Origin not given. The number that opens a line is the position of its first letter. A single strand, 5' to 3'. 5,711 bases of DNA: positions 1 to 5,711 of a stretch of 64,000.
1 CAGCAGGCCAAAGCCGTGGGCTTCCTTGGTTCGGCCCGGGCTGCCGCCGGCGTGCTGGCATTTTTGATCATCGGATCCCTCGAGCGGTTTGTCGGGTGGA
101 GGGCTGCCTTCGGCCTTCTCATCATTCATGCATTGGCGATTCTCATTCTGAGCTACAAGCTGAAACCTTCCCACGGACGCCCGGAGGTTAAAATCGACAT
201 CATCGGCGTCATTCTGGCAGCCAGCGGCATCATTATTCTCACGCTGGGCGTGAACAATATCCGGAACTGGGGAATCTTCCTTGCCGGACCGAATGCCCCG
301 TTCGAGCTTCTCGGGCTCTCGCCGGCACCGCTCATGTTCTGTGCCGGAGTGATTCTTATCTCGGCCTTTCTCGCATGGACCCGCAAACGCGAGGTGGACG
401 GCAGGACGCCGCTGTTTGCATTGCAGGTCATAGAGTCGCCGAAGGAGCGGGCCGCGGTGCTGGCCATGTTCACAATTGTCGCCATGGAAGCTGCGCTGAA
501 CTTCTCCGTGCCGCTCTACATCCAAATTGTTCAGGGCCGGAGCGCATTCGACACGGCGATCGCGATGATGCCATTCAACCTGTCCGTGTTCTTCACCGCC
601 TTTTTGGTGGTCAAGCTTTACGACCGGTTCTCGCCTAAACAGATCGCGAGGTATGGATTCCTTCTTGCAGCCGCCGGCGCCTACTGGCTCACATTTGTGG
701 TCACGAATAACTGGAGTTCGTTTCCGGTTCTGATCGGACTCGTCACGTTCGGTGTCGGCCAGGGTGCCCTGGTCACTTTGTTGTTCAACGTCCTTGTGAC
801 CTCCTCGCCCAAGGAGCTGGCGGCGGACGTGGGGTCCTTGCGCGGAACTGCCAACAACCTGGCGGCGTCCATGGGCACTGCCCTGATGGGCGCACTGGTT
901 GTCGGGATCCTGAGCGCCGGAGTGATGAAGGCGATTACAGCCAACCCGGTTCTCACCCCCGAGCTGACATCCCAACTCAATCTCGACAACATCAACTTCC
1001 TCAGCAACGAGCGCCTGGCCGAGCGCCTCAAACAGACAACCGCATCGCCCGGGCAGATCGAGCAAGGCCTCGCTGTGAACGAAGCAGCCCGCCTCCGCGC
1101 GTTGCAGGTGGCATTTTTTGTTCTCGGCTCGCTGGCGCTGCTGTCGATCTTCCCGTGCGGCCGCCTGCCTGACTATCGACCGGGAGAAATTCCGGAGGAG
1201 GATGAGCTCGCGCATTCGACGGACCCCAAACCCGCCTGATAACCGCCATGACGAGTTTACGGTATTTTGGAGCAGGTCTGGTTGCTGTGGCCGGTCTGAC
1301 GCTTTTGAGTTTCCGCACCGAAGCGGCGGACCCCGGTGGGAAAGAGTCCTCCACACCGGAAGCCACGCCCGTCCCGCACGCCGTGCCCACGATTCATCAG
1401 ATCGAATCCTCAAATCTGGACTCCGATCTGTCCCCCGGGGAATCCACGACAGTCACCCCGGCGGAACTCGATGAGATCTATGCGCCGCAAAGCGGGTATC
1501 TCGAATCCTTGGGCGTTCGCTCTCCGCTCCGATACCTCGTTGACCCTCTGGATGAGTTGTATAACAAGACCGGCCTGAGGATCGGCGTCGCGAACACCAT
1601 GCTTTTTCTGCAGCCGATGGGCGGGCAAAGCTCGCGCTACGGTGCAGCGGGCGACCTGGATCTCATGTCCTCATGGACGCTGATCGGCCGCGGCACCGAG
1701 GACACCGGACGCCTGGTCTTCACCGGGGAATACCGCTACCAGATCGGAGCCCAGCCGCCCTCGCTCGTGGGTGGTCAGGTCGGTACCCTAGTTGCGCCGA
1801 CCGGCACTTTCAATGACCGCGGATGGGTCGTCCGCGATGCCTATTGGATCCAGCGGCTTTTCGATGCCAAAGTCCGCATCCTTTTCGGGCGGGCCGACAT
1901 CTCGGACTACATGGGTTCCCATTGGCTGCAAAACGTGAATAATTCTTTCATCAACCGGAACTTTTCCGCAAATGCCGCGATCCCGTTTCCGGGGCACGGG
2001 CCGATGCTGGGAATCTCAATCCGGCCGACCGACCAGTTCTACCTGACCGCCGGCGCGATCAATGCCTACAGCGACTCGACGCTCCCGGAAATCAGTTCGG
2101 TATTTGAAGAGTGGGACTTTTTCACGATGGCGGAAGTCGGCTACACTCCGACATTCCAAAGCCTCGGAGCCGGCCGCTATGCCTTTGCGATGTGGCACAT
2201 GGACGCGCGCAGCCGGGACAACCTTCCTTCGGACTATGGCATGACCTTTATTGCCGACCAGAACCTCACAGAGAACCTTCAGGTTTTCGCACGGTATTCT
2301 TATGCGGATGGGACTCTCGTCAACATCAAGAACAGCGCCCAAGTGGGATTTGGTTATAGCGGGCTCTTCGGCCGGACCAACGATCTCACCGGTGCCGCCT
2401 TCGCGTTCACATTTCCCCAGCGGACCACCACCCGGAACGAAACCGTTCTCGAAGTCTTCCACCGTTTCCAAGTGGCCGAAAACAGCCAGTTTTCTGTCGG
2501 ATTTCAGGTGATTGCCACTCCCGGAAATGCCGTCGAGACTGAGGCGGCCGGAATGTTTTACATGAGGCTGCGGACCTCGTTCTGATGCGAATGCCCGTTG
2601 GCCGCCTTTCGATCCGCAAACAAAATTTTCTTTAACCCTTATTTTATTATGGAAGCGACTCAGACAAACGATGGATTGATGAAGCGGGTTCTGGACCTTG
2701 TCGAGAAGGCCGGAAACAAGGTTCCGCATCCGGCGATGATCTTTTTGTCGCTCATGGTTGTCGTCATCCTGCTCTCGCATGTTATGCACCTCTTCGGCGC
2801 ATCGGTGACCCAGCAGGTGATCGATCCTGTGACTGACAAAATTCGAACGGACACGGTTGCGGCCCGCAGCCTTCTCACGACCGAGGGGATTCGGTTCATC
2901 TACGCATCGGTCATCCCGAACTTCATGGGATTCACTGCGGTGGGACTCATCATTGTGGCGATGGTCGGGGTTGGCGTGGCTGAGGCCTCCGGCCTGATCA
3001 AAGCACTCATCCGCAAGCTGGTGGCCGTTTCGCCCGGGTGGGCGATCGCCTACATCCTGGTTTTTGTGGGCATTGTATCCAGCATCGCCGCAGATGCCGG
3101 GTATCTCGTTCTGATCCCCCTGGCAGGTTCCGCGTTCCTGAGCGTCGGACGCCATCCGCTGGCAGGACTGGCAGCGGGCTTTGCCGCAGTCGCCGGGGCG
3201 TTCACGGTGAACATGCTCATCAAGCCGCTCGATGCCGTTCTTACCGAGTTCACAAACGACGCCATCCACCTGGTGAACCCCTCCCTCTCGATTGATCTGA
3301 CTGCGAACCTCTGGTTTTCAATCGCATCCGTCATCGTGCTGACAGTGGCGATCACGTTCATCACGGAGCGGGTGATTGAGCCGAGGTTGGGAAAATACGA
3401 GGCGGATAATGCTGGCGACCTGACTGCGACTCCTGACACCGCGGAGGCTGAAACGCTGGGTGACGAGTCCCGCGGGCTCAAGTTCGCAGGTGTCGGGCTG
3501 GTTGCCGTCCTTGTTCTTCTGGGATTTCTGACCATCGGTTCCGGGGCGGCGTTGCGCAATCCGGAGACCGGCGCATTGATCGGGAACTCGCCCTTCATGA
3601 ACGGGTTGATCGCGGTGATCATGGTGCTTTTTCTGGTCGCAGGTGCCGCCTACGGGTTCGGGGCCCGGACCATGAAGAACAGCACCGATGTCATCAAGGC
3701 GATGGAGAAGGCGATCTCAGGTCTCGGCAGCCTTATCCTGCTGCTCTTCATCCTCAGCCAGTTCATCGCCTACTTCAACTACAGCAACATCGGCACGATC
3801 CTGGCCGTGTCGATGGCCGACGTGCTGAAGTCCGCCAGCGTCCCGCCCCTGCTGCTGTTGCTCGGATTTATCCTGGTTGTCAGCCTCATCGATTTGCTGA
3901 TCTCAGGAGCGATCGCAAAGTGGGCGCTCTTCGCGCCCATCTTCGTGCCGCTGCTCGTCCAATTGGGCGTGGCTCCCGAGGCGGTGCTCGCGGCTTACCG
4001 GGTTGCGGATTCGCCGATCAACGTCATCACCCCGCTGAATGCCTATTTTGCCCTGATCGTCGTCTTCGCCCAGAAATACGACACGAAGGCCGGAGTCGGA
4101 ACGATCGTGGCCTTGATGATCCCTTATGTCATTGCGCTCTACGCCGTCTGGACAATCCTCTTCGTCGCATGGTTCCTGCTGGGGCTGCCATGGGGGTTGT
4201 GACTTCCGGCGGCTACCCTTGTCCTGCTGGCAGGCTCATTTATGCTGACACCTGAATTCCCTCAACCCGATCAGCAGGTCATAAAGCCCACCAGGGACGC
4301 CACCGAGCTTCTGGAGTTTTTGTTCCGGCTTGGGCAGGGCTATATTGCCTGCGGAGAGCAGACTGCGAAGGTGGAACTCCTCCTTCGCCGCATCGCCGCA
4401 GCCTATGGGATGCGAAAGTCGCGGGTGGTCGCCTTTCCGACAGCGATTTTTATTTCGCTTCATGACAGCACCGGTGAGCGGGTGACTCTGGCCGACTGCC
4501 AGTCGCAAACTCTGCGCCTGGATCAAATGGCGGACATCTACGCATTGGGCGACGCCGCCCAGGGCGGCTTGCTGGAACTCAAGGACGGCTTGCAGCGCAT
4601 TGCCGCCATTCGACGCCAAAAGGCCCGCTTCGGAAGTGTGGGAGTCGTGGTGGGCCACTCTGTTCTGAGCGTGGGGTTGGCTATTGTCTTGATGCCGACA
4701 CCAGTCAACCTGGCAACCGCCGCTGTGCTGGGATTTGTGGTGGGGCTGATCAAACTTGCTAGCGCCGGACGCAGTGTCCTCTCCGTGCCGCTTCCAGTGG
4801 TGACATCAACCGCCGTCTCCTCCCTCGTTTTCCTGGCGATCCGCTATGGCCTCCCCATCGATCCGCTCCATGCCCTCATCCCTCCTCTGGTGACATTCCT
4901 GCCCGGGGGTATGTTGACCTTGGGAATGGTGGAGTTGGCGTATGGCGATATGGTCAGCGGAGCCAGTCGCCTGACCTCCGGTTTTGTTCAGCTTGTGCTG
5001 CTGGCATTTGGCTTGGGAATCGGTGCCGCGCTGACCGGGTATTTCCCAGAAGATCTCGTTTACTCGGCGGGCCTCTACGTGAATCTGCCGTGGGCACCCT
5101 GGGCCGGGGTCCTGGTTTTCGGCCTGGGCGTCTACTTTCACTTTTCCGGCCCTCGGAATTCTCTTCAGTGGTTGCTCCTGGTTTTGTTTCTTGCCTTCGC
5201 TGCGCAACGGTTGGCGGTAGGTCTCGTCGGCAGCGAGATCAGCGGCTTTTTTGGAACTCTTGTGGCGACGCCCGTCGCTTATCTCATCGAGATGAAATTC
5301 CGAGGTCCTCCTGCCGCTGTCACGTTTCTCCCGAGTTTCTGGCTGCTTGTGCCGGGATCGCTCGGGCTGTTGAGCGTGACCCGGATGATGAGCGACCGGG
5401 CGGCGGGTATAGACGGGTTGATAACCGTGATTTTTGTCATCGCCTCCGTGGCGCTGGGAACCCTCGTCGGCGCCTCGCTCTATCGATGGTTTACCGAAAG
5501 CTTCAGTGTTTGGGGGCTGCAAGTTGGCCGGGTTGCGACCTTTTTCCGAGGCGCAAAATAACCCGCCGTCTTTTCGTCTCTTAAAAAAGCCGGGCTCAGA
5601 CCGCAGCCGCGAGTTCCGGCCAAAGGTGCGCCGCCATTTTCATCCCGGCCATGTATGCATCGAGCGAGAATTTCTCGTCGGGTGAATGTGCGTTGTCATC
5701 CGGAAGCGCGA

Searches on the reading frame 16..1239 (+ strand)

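Call 6: search_protein_families(library=pfam, proteins=[window:16-1239:+], max_evalue=0.001)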
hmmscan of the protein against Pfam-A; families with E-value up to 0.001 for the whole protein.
window:16-1239:+ (407 aa): 1 family
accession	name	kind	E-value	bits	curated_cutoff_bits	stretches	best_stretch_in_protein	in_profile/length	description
PF07690.21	MFS_1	-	5.3e-17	62.2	33.4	1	1-287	123-346/347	Major Facilitator Superfamily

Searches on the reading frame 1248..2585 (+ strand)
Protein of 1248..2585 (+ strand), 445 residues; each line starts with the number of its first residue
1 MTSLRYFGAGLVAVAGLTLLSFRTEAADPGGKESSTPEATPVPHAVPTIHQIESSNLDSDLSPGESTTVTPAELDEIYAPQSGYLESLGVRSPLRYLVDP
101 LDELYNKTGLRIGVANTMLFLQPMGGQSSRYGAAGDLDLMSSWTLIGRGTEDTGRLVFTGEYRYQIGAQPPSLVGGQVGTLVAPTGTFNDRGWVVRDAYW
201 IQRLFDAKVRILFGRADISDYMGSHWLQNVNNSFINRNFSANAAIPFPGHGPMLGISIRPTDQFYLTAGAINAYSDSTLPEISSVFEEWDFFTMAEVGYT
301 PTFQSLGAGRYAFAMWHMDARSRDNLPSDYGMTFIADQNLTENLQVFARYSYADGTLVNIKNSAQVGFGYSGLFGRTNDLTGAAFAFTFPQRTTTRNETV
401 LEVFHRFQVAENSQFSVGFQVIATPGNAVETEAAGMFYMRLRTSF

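Call 6: search_protein_families(library=pfam, proteins=[window:1248-2585:+], max_evalue=0.001)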
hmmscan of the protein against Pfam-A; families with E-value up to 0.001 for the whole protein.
window:1248-2585:+ (445 aa): 1 family
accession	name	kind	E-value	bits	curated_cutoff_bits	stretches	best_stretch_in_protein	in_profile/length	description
PF04966.18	OprB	-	7.9e-13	49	22.9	1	175-445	47-372/372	Carbohydrate-selective porin, OprB family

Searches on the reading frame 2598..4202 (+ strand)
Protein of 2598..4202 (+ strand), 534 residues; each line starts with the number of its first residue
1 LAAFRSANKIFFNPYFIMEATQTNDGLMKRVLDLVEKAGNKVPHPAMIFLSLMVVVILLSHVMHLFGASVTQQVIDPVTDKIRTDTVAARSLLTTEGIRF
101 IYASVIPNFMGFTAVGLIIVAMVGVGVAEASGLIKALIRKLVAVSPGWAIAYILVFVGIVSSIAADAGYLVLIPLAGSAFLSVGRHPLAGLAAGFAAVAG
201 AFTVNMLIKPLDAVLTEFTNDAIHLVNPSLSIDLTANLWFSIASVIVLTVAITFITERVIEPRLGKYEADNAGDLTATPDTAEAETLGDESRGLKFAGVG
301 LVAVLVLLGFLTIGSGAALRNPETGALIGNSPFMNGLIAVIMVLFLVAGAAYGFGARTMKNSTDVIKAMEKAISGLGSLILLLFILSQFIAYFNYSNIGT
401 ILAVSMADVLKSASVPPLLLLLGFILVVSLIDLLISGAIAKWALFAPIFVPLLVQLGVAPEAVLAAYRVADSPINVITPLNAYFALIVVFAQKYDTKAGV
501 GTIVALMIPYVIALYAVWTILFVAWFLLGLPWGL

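Call 6: search_protein_families(library=pfam, proteins=[window:2598-4202:+], max_evalue=0.001)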
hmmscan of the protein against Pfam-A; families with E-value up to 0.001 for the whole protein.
window:2598-4202:+ (534 aa): 2 families
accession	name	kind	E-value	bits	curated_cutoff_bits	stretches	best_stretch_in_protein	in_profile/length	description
PF03806.19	ABG_transport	-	6.6e-160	533.1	27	1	30-533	1-495/502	AbgT putative transporter family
PF03600.22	CitMHS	-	0.00017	21.3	31.9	1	80-312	7-219/336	Citrate transporter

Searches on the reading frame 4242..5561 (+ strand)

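Call 6: search_protein_families(library=pfam, proteins=[window:4242-5561:+], max_evalue=0.001)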
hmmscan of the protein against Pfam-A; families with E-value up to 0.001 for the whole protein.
window:4242-5561:+ (439 aa): 1 family
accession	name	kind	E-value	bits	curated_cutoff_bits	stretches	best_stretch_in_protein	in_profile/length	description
PF06738.18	ThrE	-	1.9e-40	139.3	26.3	1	26-264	2-240/241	Putative threonine/serine exporter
